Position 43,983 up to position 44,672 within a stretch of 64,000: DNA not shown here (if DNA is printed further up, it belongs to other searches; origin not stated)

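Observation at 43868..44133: Complete sigma54 regulatory module: palindromic UAS sites + perfect -24/-12 promoter driving a cupin-VOC operon, divergent from the Rieske-bEBP gene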

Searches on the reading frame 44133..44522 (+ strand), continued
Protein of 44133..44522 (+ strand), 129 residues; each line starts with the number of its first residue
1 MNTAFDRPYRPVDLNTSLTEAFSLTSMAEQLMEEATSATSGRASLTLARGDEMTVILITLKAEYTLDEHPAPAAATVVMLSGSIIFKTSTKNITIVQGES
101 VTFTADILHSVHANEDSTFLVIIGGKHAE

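Call 29: find_encoding_contigs(protein=P0135, flank=4000, max_places=1)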
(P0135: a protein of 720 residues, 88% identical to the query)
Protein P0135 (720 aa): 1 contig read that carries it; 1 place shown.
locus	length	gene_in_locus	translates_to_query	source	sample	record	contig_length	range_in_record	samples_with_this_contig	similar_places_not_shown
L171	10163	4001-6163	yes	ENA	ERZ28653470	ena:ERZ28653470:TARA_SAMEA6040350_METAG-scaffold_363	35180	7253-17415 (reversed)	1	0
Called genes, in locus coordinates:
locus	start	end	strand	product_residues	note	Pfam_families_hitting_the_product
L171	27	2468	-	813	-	PF06452:CBM9_1 (weak), PF19313:DUF5916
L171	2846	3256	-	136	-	PF00903:Glyoxalase, PF13669:Glyoxalase_4 (weak)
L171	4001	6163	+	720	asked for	PF00355:Rieske, PF13806:Rieske_2, PF13185:GAF_2, PF13426:PAS_9, PF00158:Sigma54_activat, PF14532:Sigma54_activ_2, PF07728:AAA_5, PF25601:AAA_lid_14, +4 more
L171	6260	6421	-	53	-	-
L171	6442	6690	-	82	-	-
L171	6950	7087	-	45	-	PF05154:TM2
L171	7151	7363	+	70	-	-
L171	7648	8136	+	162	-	-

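Call 30: find_encoding_contigs(protein=P0139, flank=4000, max_places=1)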
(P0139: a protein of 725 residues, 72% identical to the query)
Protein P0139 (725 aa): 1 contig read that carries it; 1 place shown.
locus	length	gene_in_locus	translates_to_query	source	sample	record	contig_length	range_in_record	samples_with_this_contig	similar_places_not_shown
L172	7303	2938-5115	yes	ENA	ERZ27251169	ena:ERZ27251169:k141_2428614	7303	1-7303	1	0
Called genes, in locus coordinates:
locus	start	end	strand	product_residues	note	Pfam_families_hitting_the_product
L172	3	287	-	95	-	?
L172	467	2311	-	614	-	PF00355:Rieske, PF13806:Rieske_2, PF22543:Rieske_4 (weak)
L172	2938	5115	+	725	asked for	PF00355:Rieske, PF13806:Rieske_2, PF22543:Rieske_4, PF01590:GAF, PF13185:GAF_2, PF00989:PAS, PF08447:PAS_3, PF08448:PAS_4, +9 more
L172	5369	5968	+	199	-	PF00857:Isochorismatase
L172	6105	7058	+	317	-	PF00850:Hist_deacetyl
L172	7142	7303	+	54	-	?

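Call 31: find_encoding_contigs(protein=P0142, flank=4000, max_places=1)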
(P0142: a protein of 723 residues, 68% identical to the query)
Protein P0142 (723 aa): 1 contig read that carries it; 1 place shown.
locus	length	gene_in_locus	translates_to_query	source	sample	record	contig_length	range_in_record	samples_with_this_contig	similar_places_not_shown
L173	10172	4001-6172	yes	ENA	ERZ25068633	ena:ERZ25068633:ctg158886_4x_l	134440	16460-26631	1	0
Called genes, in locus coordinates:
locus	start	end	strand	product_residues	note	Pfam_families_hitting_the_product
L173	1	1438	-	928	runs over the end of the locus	PF12799:LRR_4, PF12799:LRR_4 (weak), PF13855:LRR_8 (weak), PF12799:LRR_4, PF13855:LRR_8, PF12799:LRR_4 (weak), PF13855:LRR_8, PF12799:LRR_4, +6 more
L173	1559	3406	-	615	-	PF00355:Rieske, PF13806:Rieske_2, PF22543:Rieske_4 (weak)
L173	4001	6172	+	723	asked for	PF00355:Rieske, PF13806:Rieske_2, PF22543:Rieske_4, PF01590:GAF, PF13185:GAF_2, PF13426:PAS_9, PF00158:Sigma54_activat, PF14532:Sigma54_activ_2, +8 more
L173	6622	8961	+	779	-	PF00413:Peptidase_M10 (weak), PF00515:TPR_1 (weak), PF07719:TPR_2 (weak), PF23914:TPR_CcmH_CycH, PF13414:TPR_11 (weak), PF13432:TPR_16 (weak), PF13424:TPR_12 (weak), PF13424:TPR_12, +18 more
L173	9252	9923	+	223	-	PF03781:FGE-sulfatase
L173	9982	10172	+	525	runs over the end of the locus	PF00092:VWA, PF00362:Integrin_beta (faint), PF13519:VWA_2 (weak), PF25106:VWA_4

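Call 32: find_encoding_contigs(protein=P0155, flank=4000, max_places=1)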
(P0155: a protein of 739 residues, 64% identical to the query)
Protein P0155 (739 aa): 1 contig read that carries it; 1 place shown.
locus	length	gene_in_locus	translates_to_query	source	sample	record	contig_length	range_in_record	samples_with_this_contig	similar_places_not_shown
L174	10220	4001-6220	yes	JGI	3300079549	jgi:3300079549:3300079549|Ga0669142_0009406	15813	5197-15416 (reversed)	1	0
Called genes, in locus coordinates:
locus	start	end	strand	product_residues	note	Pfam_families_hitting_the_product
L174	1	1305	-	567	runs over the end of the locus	?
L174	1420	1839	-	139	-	-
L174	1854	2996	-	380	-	PF02547:Queuosine_synth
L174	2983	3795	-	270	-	PF00106:adh_short, PF01370:Epimerase (weak), PF13561:adh_short_C2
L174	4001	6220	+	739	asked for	PF00355:Rieske, PF01590:GAF, PF13185:GAF_2, PF08448:PAS_4, PF13426:PAS_9, PF08447:PAS_3, PF00158:Sigma54_activat, PF14532:Sigma54_activ_2, +7 more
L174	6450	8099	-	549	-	PF00732:GMC_oxred_N, PF00890:FAD_binding_2 (faint), PF05199:GMC_oxred_C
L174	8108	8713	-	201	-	PF13618:Gluconate_2-dh3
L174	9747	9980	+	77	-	PF12728:HTH_17 (weak), PF13411:MerR_1 (weak)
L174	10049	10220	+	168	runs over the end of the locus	-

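Call 33: find_encoding_contigs(protein=P0164, flank=4000, max_places=1)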
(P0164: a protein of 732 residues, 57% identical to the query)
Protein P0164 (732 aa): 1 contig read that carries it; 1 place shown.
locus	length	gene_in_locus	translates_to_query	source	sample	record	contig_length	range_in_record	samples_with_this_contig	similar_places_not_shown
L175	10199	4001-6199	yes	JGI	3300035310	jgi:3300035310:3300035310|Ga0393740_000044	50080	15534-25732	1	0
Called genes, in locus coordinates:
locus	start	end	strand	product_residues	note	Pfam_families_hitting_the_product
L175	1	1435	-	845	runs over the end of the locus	PF12704:MacB_PCD, PF02687:FtsX, PF12704:MacB_PCD, PF02687:FtsX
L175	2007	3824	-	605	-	PF00355:Rieske, PF13806:Rieske_2, PF22543:Rieske_4 (weak)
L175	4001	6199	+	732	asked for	PF00355:Rieske, PF13806:Rieske_2, PF13185:GAF_2, PF01590:GAF, PF00158:Sigma54_activat, PF14532:Sigma54_activ_2, PF00004:AAA, PF07728:AAA_5, +3 more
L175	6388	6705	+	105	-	PF01425:Amidase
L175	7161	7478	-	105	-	PF10387:DUF2442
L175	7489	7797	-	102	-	PF13711:DUF4160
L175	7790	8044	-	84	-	-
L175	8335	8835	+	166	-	PF08818:DUF1801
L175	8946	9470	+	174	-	PF00156:Pribosyltran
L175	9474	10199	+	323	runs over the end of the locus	PF02729:OTCace_N, PF00185:OTCace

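Call 40: search_protein_families(library=pfam, proteins=[L086:3576-5417:-, L175:2007-3824:-, L085:4555-5673:-, L170:2616-3101:-, L087:5345-5605:-, L088:4477-5436:-], max_evalue=0.01)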
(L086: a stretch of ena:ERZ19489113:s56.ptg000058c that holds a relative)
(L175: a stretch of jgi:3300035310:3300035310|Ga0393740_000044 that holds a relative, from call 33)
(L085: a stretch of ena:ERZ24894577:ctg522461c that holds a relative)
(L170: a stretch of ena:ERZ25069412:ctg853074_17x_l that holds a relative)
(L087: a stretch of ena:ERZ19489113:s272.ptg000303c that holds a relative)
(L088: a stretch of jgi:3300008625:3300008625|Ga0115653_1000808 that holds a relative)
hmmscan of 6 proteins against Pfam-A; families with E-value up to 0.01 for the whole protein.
L086:3576-5417:- (613 aa): 4 families
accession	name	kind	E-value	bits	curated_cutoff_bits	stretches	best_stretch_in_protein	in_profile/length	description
PF00355.32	Rieske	-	3.4e-17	62.6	20.3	1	36-107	5-76/88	Rieske [2Fe-2S] domain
PF13806.12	Rieske_2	-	1.3e-08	35.1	27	1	33-125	2-99/104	Rieske-like [2Fe-2S] domain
PF22543.2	Rieske_4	-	5.1e-06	27.2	28.4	1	52-106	19-77/119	Soluble Rieske-type ferredoxin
PF18894.6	PhageMetallopep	-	0.002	18.6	23.7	0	200-263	64-122/134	Putative phage metallopeptidase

L175:2007-3824:- (605 aa): 3 families
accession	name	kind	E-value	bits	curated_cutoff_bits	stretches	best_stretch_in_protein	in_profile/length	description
PF00355.32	Rieske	-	2.4e-12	47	20.3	1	27-99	3-75/88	Rieske [2Fe-2S] domain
PF13806.12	Rieske_2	-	5.3e-10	39.6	27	1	28-121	4-103/104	Rieske-like [2Fe-2S] domain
PF22543.2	Rieske_4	-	2.3e-05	25.1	28.4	1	41-101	15-79/119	Soluble Rieske-type ferredoxin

L085:4555-5673:- (372 aa): 2 families
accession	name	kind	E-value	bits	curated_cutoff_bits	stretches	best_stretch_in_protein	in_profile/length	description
PF00557.29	Peptidase_M24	-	3.8e-54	184.1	23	1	147-351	2-206/208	Metallopeptidase family M24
PF01321.24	Creatinase_N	-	7.8e-11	43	22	1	6-139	1-128/128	Creatinase/Prolidase N-terminal domain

L170:2616-3101:- (161 aa): 0 families

L087:5345-5605:- (86 aa): 0 families

L088:4477-5436:- (319 aa): 0 families

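Call 42: search_protein_families(library=ncbifam, proteins=[window:44133-44522:+, L086:3576-5417:-, L001:7500-9665:-, L085:4555-5673:-], max_evalue=0.001)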
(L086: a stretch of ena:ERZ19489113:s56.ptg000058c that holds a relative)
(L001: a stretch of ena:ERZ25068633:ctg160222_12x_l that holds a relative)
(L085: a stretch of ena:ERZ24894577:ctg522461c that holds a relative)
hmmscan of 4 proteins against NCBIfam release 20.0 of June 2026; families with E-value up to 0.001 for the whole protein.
window:44133-44522:+ (129 aa): 0 families

L086:3576-5417:- (613 aa): 6 families
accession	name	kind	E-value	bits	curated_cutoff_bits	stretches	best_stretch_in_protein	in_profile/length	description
TIGR02378.1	nirD_assim_sml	equivalog_domain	3.4e-12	46.4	74.65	1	35-129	4-103/105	nitrite reductase small subunit NirD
NF042948.2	3PPDioc_HcaC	equivalog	1.5e-11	44.5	150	1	37-132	7-103/105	3-phenylpropionate/cinnamic acid dioxygenase ferredoxin subunit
NF007422.0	PRK09965.1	equivalog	1.1e-10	41.5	113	1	51-132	19-101/106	bifunctional 3-phenylpropionate/cinnamic acid dioxygenase ferredoxin subunit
NF041683.1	ant_diox_AndAb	equivalog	4.8e-09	36.4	150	1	33-121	2-91/100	anthranilate 1,2-dioxygenase ferredoxin subunit AndAb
NF052579.1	BetMthstMoxSdmAMthl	equivalog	2.4e-08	33.4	600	1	54-101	39-87/351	4beta-methylsterol monooxygenase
TIGR02377.1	MocE_fam_FeS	subfamily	5.4e-06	26.3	136.15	1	36-129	5-99/101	MocE family 2Fe-2S type ferredoxin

L001:7500-9665:- (721 aa): 40 families (the best 25 are shown)
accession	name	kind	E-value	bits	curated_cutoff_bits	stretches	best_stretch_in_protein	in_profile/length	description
TIGR01817.1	nifA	equivalog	2.3e-114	383.1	528.85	1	409-681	189-456/534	nif-specific transcriptional activator NifA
NF041552.1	TF_PrdR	equivalog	5.8e-104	348.5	795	1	289-719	123-574/577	sigma-54 dependent transcriptional regulator PrdR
NF008469.0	PRK11361.1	equivalog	6.9e-104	348.1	714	1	400-719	127-452/461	acetoacetate metabolism transcriptional regulator AtoC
NF003451.0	PRK05022.1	equivalog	1.1e-102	344.4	476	1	407-719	180-506/512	nitric oxide reductase transcriptional regulator NorR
NF007689.0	PRK10365.1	equivalog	9.2e-99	331.2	760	1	403-718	125-439/441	sigma-54-dependent response regulator transcription factor ZraR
NF038308.1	RNA_repair_RtcR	equivalog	2.2e-96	323.8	650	1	406-715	170-505/530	RNA repair transcriptional activator RtcR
TIGR01818.1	ntrC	equivalog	5.7e-96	322.1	558.6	1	406-669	124-387/463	nitrogen regulation protein NR(I)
TIGR02915.1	PEP_resp_reg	equivalog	5e-92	309.1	502.6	1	407-718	127-439/445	PEP-CTERM-box response regulator transcription factor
NF011958.0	PRK15429.1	equivalog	6.2e-92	309.3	830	1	400-719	362-682/692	formate hydrogenlyase transcriptional activator FlhA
NF041946.1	LuxO_transreg_Vib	equivalog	3.7e-89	299.7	800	1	410-720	127-459/463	quorum-sensing sigma-54 dependent transcriptional regulator LuxO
NF041906.1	V4R_TF_MobR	exception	1.8e-86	290.8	999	1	403-719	219-542/544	phenol degradation transcriptional regulator MobR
TIGR02329.1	propionate_PrpR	equivalog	2.1e-86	290.6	499.2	1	403-720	199-526/526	propionate catabolism operon regulatory protein PrpR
NF050807.1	TransRegFlbDCaul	equivalog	6.4e-85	285.7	750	1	417-719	119-436/454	sigma-54-dependent transcriptional regulator FlbD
NF011953.0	PRK15424.1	equivalog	9.2e-84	281.9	703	1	403-720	206-533/538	propionate catabolism operon regulatory protein PrpR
NF008176.1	PRK10923.1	equivalog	5.6e-80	269.2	620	1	410-669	132-391/469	nitrogen regulation protein NR(I)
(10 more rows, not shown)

L085:4555-5673:- (372 aa): 16 families
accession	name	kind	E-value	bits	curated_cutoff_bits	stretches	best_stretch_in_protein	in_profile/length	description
NF040821.1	dipep_PepQ_Arch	equivalog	1.8e-54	185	630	1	6-365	2-344/346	Xaa-Pro dipeptidase PepQ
NF007310.0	PRK09795.1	equivalog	8.8e-46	156.4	393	1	129-366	117-355/361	aminopeptidase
NF038259.1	ectoine_DoeA_2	exception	1.5e-38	132.5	575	1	4-358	15-375/386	ectoine hydrolase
NF008131.0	PRK10879.1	equivalog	2.5e-22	79.3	465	1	67-283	100-318/438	Xaa-Pro aminopeptidase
TIGR00500.1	met_pdase_I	equivalog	1.4e-17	64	171.35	1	139-335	3-203/247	type I methionyl aminopeptidase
TIGR02993.1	ectoine_eutD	equivalog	1.7e-17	63.7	613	1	5-307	13-328/391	ectoine hydrolase DoeA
NF011173.0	PRK14575.1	equivalog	2.6e-17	62.9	850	1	118-353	157-389/406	putative peptidase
NF011720.0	PRK15173.1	subfamily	2.9e-17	62.7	420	1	119-353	95-326/343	peptidase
NF011174.0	PRK14576.1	subfamily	4.4e-17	62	487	1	118-355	156-390/405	putative endopeptidase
NF043017.1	DimsulpropLyDddP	equivalog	3e-14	52.7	600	1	83-366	156-440/443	dimethylsulfonioproprionate lyase DddP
NF009533.0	PRK12897.1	equivalog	1.5e-09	37.6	488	1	138-335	3-204/248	type I methionyl aminopeptidase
NF005583.0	PRK07281.1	equivalog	2.3e-08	33.6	445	1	227-331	128-232/286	methionyl aminopeptidase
TIGR00495.1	crvDNA_42K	hypoth_equivalog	3.6e-07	29.2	430.05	1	180-297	65-184/383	ErbB3-binding protein EBP1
NF010133.0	PRK13607.1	equivalog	4.7e-07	29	339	1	129-282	151-303/443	Xaa-Pro dipeptidase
NF008970.0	PRK12318.1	equivalog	8e-07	28.6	267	1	138-336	42-245/291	methionyl aminopeptidase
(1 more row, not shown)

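Call 57: search_solved_structures(query=A1, max_evalue=0.1)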
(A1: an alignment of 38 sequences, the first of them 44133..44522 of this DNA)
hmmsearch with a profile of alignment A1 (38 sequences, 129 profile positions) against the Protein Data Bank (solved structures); distinct sequences matched with E-value up to 0.1: 6.
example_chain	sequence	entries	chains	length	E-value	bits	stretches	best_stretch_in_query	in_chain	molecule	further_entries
5j4g_A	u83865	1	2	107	1.3e-08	38.3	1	57-120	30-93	Uncharacterized protein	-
5j4f_A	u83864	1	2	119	1.9e-08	37.7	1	57-119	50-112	Uncharacterized protein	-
1yhf_A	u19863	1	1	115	7.9e-07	32.5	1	32-123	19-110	hypothetical protein SPy1581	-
3rns_A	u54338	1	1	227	4.3e-06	30.1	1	47-122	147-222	Cupin 2 conserved barrel domain protein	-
9bwf_A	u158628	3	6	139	0.017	18.5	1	46-120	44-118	Cellulose oxidative enzyme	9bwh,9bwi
3fjs_A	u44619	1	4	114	0.024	18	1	44-123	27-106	uncharacterized protein with RmlC-like cupin fold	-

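Call 66: predict_structure(alignment_id=A1)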
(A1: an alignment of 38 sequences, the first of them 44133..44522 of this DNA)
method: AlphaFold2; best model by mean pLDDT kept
length: 129 residues; sequences in the alignment: 38
mean_pLDDT: 82.3   pTM: 0.78
mean pLDDT of the five models: 82.3, 77.1, 73.5, 65.2, 54.6
residues with pLDDT >= 90: 51; 70-90: 53; 50-70: 20; < 50: 5
segments of 3 or more residues with pLDDT < 50: 127-129
pLDDT, mean of each block of 10 residues (from residue 1): 64 76 86 91 90 90 80 78 88 91 74 93 67
secondary structure, 60 per line:
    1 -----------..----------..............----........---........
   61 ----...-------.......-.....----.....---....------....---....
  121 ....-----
elements in order: H24-37 E42-49 E53-60 E65-67 E75-81 E83-87 E92-96 E100-103 E110-113 E117-124

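Call 69: fold_search(model_id=the predicted structure, library=pdb)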
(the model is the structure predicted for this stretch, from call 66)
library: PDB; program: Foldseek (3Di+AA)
matches with E <= 10: 1973; with E <= 0.001: 473
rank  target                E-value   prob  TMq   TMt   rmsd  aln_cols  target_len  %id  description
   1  1yhf                  1.5e-08  1.00  0.66  0.74   3.5       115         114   20  Crystal Structure of Conserved SPY1581 Protein of Unknown Function from Streptococcus pyogenes (released 2005-02-22)
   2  5j4f_B                1.4e-07  1.00  0.60  0.78   1.5        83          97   25  Crystal structure of the N-terminally His6-tagged HP0902, an uncharacterized protein from Helicobacter pylori 26695 (released 2017-02-08)
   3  5j4g_A                1.7e-07  1.00  0.61  0.79   1.5        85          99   26  Crystal structure of the C-terminally His6-tagged HP0902, an uncharacterized protein from Helicobacter pylori 26695 (released 2017-02-08)
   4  2ozj_B                1.7e-07  1.00  0.66  0.76   3.5       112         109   16  CRYSTAL STRUCTURE OF A CUPIN SUPERFAMILY PROTEIN (DSY2733) FROM DESULFITOBACTERIUM HAFNIENSE DCB-2 AT 1.60 A RESOLUTIO (released 2007-03-20)
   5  8zyh_B                2.1e-07  1.00  0.59  0.65   4.2        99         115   16  Crystal structure of a cupin protein (tm1459, I49C-4py/H52A/H54A/C106D mutant) in copper (Cu) substituted form (released 2024-09-04)
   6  5j4f_A                2.3e-07  1.00  0.57  0.74   1.6        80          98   28  Crystal structure of the N-terminally His6-tagged HP0902, an uncharacterized protein from Helicobacter pylori 26695 (released 2017-02-08)
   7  1vj2_A                2.5e-07  1.00  0.59  0.66   4.0        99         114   16  Crystal structure of a novel family of manganese-containing cupin (tm1459) from thermotoga maritima at 1.65 A resoluti (released 2003-12-09)
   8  3fjs_D                3.8e-07  1.00  0.65  0.80   3.1       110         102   20  CRYSTAL STRUCTURE OF A PUTATIVE BIOSYNTHETIC PROTEIN WITH RMLC-LIKE CUPIN FOLD (REUT_B4087) FROM RALSTONIA EUTROPHA JM (released 2009-01-13)
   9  9bwi_B                4.2e-07  1.00  0.62  0.68   2.0        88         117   22  Crystal structure of cellulose oxidative enzyme in acidic pH with glycerol (released 2024-12-11)
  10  9bwf_B                5.0e-07  1.00  0.62  0.67   2.0        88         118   22  Crystal structure of cellulose oxidative enzyme without ligand (released 2024-12-04)
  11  3fjs_C                5.0e-07  1.00  0.61  0.72   3.3        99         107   19  CRYSTAL STRUCTURE OF A PUTATIVE BIOSYNTHETIC PROTEIN WITH RMLC-LIKE CUPIN FOLD (REUT_B4087) FROM RALSTONIA EUTROPHA JM (released 2009-01-13)
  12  6l2e_B                5.0e-07  1.00  0.57  0.63   2.1        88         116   15  Crystal structure of a cupin protein (tm1459, H52A mutant) in copper (Cu) substituted form (released 2020-04-01)
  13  6l2f_B                5.0e-07  1.00  0.58  0.65   2.6        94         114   18  Crystal structure of a cupin protein (tm1459, H54AH58A mutant) in copper (Cu) substituted form (released 2020-04-01)
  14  4qm9_A                5.0e-07  1.00  0.56  0.48   8.1       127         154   14  Crystal Structure of a Putative Cysteine Dioxygenase From Bacillus subtilis with Cys-bound (released 2014-11-19)
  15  9bwi_A                5.9e-07  1.00  0.62  0.66   2.0        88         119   22  Crystal structure of cellulose oxidative enzyme in acidic pH with glycerol (released 2024-12-11)
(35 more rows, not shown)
